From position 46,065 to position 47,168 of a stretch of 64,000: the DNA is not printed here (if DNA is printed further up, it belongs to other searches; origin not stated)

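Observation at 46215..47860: Candidate novel membrane-effector cassette replacing the recombinase 5' half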

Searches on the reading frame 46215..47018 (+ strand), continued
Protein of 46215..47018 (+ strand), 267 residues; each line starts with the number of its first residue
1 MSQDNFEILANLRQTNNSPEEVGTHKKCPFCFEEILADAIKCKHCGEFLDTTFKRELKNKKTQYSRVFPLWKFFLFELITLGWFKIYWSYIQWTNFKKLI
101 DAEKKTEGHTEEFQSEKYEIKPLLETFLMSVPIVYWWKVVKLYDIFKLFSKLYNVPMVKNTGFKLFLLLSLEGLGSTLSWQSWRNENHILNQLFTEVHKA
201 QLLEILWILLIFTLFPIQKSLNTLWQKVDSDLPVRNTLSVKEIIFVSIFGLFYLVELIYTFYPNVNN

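Call 73: search_protein_families(library=ncbifam, proteins=[window:46215-47015:+, P0072], max_evalue=0.01)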
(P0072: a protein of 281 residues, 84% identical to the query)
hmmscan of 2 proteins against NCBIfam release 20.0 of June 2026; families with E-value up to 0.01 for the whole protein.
window:46215-47015:+ (267 aa): 0 families

P0072 (281 aa): 0 families

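Call 74: find_related_loci(query=window:46215-47015:+, collection=metagenome_contigs, flank=8000)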
Query window:46215-47015:+ (267 aa) in metagenome_contigs; peptide patterns used: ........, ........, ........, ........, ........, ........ (x = any residue, [..] = any of these).
32 stretches matched a pattern; 1 encode a relative of the query (tblastn E <= 1e-3); 1 distinct loci.
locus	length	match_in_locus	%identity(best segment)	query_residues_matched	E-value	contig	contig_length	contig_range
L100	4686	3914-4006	65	20-50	4e-11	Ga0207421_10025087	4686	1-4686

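Call 75: find_related_loci(query=window:46215-47015:+, collection=viral_contigs, flank=8000)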
Query window:46215-47015:+ (267 aa) in viral_contigs; peptide patterns used: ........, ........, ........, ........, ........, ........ (x = any residue, [..] = any of these).
No stretch of DNA in the collection matches any of the patterns.
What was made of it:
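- Tried and rejected: More copies of gene 1: the metagenome and viral scans returned nothing new (calls 74, 75).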

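Call 92: search_dna_similar(query=window:46215-47015:+, collection=phages, mode=protein, max_evalue=0.001, max_rows=15)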
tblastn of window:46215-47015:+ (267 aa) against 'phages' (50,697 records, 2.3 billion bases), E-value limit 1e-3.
Records with a match: 1; places in all: 1; records where one place covers at least 80% of the query: 0.
Best place of each record, by identity: 60-80% 1.
By first word of the organism name: Bacteriophage 1.
By host as written in the record: - 1.
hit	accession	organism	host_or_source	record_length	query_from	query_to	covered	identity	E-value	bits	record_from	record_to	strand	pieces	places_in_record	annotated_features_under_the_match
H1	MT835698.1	Bacteriophage sp.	human fecal samples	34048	26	62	14%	64.9%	6e-4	47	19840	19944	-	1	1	record has no annotation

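Call 93: search_dna_similar(query=P0072, collection=phages, mode=protein, max_evalue=0.01, max_rows=10)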
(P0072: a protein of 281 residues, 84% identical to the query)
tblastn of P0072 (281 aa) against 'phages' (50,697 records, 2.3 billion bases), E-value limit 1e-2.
No match.

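Call 94: search_dna_similar(query=P0072, collection=plasmids, mode=protein, max_evalue=0.01, max_rows=10)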
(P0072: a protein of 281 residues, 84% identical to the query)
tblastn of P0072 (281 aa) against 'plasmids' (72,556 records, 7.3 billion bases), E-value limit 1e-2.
No match.

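Call 101: fold_search(model_id=the predicted structure, library=pdb)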
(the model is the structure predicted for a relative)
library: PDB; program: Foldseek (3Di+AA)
matches with E <= 10: 243; with E <= 0.001: 0
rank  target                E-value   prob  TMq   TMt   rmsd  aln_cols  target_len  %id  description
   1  8afz_A                4.4e-01  0.14  0.17  0.13  32.7       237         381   13  Architecture of the ESCPE-1 membrane coat (released 2023-06-21)
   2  4cgk_B                5.2e-01  0.21  0.22  0.18  27.7       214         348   14  Crystal structure of the essential protein PcsB from Streptococcus pneumoniae (released 2014-05-21)
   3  5nnv_B                5.2e-01  0.20  0.21  0.25  29.3       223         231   16  Structure of a Bacillus subtilis Smc coiled coil middle fragment (released 2017-06-21)
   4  5nnv_D                8.5e-01  0.28  0.32  0.35  36.3       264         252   14  Structure of a Bacillus subtilis Smc coiled coil middle fragment (released 2017-06-21)
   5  8f7n                  8.9e-01  0.28  0.27  0.22  23.3       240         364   12  Crystal structure of chemoreceptor McpZ ligand sensing domain (released 2023-07-05)
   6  8a1g_A                8.9e-01  0.11  0.17  0.20  29.1       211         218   15  Structure of the SNX1-SNX5 complex (released 2023-06-14)
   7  8w6e_B                9.4e-01  0.15  0.18  0.28  18.2       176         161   19  De novo design of HBC599 binder (released 2024-11-27)
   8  6ixf_B                1.0e+00  0.09  0.16  0.20  25.1       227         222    9  Crystal structure of SeMet apo SH3BP5 (P41) (released 2019-03-20)
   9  6mrt_A                1.1e+00  0.08  0.16  0.16  26.6       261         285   13  12-meric ClyA pore complex (released 2019-05-15)
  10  4tql_B                1.1e+00  0.08  0.15  0.18  29.8       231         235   16  Computationally designed three helix bundle (released 2014-10-15)
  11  9fqr_E5               1.2e+00  0.23  0.25  0.39  15.8       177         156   16  96-nm repeat of axonemal doublet microtubules from bovine sperm (released 2025-03-26)
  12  6ixg_B                1.2e+00  0.09  0.17  0.22  24.1       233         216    9  Crystal structure of native apo SH3BP5 (P41) (released 2019-03-20)
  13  4tql_A                1.2e+00  0.09  0.17  0.20  30.1       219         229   16  Computationally designed three helix bundle (released 2014-10-15)
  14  9cpc_3R               1.2e+00  0.08  0.20  0.21  30.3       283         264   13  Atomic model of porcine brain ventricles cilia doublet microtubule (48-nm periodicity) (released 2024-10-23)
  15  6h7w_M                1.4e+00  0.14  0.22  0.27  28.6       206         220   12  Model of retromer-Vps5 complex assembled on membrane. (released 2018-09-26)
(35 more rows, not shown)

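Call 105: list_cluster_members(proteins=[P0072, P0071, P0001, P0002])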
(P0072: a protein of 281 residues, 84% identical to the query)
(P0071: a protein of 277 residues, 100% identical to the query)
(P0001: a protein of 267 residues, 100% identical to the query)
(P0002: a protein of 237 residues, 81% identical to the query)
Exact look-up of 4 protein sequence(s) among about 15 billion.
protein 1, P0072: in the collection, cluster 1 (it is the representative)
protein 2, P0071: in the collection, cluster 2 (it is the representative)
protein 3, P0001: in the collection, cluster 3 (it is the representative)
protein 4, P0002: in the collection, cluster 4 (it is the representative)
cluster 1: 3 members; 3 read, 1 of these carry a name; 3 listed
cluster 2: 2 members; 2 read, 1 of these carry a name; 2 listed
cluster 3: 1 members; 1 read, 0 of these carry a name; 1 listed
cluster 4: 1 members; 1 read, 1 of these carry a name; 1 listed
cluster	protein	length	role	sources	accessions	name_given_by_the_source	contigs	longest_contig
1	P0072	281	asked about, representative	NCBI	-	-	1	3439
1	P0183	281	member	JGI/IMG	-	hypothetical protein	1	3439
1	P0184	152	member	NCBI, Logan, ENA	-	-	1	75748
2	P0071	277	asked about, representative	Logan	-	-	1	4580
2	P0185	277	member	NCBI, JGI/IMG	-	hypothetical protein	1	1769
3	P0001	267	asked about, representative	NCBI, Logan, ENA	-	-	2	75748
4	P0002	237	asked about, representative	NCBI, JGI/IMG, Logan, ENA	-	hypothetical protein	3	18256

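Call 106: find_encoding_contigs(protein=P0183, flank=5000)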
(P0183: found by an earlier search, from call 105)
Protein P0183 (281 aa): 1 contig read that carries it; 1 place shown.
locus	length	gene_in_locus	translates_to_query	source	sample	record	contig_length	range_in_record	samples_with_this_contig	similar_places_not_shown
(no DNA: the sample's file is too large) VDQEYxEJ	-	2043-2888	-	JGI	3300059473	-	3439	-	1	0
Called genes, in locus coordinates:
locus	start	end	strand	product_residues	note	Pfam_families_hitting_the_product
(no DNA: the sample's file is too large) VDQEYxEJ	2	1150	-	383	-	?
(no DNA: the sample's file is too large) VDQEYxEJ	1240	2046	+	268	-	-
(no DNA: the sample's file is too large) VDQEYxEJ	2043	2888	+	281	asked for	-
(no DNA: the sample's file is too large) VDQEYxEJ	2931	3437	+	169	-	?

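Call 107: find_encoding_contigs(protein=P0185, flank=5000)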
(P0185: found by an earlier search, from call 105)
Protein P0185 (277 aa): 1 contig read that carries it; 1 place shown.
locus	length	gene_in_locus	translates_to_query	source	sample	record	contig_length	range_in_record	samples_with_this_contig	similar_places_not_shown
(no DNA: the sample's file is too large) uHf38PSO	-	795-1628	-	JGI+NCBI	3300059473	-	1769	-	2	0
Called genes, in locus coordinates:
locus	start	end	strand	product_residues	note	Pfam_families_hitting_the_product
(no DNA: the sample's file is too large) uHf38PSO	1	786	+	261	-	?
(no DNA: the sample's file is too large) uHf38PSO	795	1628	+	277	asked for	-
